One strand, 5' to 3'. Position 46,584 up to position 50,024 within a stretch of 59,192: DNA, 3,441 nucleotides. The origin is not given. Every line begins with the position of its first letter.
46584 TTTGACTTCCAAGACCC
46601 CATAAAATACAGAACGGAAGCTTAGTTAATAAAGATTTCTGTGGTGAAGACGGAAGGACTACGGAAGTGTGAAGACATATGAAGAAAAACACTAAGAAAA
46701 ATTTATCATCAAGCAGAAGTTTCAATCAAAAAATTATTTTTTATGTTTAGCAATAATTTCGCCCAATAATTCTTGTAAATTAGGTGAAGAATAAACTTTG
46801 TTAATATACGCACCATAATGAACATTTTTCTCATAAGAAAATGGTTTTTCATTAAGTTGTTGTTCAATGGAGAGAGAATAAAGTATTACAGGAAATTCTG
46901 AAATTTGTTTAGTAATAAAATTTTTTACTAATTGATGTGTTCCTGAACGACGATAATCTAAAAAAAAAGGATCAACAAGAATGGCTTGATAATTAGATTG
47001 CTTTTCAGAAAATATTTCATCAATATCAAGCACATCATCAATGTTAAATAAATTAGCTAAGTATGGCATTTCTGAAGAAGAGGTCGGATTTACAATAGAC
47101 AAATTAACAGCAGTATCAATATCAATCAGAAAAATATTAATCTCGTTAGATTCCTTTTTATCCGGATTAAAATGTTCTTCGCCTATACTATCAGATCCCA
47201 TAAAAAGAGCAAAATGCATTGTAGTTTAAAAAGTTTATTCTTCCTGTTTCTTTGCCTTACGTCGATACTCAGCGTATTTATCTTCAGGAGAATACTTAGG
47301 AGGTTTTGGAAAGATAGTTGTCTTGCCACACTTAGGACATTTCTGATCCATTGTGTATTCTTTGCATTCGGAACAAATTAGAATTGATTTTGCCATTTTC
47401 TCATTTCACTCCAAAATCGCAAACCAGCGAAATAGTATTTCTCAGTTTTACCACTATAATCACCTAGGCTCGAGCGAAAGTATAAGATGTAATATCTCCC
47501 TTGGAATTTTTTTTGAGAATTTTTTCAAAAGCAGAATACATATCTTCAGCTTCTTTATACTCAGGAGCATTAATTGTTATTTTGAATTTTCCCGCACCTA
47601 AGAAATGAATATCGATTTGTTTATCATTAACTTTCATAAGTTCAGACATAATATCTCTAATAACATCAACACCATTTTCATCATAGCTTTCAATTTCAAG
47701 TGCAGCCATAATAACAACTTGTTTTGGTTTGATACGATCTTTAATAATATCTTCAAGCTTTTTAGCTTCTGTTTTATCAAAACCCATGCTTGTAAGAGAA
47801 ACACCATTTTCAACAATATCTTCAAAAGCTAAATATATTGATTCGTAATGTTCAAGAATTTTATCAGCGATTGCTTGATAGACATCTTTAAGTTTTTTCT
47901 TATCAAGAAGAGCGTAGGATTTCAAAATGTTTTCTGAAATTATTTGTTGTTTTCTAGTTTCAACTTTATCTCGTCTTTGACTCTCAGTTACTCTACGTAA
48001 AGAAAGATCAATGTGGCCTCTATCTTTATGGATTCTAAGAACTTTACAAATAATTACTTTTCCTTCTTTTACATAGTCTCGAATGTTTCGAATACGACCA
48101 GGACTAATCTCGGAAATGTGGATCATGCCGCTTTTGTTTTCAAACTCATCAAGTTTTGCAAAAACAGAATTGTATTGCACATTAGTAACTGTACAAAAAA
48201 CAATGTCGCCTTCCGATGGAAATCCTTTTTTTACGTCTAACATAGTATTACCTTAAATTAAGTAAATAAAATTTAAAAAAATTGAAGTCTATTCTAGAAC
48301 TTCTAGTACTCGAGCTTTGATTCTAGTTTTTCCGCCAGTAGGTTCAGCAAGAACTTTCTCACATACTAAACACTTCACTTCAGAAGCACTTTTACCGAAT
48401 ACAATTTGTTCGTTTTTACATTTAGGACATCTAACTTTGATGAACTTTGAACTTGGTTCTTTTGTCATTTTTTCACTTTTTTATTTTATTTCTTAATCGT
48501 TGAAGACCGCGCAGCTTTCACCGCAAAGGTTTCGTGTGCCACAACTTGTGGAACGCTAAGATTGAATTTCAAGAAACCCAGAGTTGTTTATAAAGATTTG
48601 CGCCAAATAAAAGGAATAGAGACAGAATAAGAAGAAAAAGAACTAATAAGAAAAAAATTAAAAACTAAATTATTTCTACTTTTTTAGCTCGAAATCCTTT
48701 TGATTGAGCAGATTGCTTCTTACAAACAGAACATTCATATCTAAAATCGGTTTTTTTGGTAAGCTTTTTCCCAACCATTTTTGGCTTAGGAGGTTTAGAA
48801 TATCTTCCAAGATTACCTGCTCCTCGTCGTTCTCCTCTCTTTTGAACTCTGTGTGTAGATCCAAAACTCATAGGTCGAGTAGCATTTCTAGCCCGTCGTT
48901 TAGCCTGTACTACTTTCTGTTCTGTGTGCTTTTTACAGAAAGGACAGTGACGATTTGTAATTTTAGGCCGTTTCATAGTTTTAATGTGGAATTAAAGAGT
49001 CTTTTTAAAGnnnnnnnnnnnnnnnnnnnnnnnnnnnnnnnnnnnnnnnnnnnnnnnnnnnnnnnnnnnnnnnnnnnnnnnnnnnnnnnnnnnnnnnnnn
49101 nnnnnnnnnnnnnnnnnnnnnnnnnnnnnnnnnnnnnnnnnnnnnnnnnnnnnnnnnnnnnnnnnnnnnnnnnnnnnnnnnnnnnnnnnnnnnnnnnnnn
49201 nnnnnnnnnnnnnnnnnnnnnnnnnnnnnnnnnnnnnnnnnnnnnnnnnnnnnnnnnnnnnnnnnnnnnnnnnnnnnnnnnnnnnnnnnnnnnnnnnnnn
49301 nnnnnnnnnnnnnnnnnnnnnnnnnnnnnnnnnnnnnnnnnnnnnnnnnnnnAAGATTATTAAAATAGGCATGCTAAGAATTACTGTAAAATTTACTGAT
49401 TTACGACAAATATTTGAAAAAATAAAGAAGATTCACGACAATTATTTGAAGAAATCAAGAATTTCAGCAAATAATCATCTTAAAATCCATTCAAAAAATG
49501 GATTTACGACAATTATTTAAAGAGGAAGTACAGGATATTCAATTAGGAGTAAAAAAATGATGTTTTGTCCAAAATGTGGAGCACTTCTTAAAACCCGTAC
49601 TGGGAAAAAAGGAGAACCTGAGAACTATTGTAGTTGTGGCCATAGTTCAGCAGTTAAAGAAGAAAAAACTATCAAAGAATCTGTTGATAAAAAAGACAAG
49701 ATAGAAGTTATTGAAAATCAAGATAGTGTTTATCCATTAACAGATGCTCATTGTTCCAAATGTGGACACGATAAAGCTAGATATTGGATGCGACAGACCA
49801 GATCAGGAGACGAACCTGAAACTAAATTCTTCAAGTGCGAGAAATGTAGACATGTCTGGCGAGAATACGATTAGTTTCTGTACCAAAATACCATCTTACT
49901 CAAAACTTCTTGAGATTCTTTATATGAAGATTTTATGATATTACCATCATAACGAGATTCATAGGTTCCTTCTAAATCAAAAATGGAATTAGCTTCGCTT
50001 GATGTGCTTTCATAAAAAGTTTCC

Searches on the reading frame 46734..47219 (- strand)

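Call 75: search_protein_families(library=pfam, proteins=[window:46734-47219:-], max_evalue=0.01)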
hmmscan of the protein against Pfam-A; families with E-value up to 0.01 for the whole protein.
window:46734-47219:- (161 aa): 1 family
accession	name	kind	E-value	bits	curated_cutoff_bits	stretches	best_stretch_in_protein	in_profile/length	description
PF24131.1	DUF7398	-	0.0019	18.3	27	1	25-144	50-162/171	Family of unknown function (DUF7398)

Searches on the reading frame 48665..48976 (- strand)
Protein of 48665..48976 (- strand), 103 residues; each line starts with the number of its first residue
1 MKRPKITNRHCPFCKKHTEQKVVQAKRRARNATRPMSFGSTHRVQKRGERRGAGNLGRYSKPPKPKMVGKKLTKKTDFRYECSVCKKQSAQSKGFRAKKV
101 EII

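Call 75: search_protein_families(library=pfam, proteins=[window:48665-48976:-], max_evalue=0.01)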
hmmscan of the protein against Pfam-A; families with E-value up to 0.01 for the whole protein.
window:48665-48976:- (103 aa): 1 family
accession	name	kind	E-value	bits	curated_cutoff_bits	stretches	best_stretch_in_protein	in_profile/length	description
PF00935.25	Ribosomal_L44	-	2.6e-09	37.7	25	1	16-102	1-75/76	Ribosomal protein L44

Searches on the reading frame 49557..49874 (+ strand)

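Call 75: search_protein_families(library=pfam, proteins=[window:49557-49874:+], max_evalue=0.01)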
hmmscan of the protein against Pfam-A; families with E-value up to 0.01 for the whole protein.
window:49557-49874:+ (105 aa): 6 families
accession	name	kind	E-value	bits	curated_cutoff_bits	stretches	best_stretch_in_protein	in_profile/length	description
PF01096.23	Zn_ribbon_TFIIS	-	1.3e-17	63.7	21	1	65-102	2-39/39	Transcription factor S-II (TFIIS)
PF02150.21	Zn_ribbon_RPB9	-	0.00037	20.7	25.2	1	1-20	1-20/36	RNA polymerases M/15 Kd subunit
PF09082.15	DUF1922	-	0.0041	17.7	30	1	4-52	7-51/56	Domain of unknown function (DUF1922)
PF07282.18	Cas12f1-like_TNB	-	0.005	17.4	26.3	0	58-100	25-49/60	Cas12f1-like, TNB domain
PF01396.24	Zn_ribbon_Top1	-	0.0069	16.6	32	1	4-27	4-24/39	Topoisomerase DNA binding C4 zinc finger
PF12760.12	Zn_ribbon_IS1595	-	0.0072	16.7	25.4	1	64-99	19-45/46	Transposase zinc-ribbon domain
